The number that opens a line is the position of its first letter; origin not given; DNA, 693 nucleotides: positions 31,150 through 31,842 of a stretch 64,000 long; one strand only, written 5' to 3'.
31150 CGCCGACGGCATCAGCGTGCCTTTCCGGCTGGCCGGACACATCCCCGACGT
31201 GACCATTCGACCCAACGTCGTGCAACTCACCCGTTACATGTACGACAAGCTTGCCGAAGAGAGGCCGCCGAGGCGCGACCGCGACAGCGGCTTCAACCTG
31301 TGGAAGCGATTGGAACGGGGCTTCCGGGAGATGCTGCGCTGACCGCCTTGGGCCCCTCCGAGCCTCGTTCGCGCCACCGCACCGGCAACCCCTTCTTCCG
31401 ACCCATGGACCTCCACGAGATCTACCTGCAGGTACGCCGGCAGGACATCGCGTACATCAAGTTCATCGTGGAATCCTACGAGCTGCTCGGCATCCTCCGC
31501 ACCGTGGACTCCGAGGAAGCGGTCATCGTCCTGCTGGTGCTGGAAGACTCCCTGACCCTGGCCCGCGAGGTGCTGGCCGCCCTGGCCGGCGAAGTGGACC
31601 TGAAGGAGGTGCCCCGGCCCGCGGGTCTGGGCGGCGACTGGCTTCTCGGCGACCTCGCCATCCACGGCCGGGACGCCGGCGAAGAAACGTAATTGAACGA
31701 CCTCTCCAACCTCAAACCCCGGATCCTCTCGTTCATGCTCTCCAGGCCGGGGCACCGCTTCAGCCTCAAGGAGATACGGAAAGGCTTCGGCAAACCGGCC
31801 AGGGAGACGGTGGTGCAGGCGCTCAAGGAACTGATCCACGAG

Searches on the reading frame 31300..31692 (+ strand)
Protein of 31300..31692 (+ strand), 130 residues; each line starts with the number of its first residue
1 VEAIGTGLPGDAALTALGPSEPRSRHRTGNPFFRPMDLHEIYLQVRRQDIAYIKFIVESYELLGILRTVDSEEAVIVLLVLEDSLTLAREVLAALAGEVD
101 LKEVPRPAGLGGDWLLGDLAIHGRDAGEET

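Call 56: search_protein_families(library=pfam, proteins=[window:31300-31692:+], max_evalue=0.001)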
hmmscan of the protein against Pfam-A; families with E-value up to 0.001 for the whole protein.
window:31300-31692:+ (130 aa): 1 family
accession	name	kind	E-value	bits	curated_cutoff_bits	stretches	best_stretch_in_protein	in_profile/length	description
PF16256.10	DUF4911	-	9.5e-14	51.7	29.3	1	43-99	1-57/57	Domain of unknown function (DUF4911)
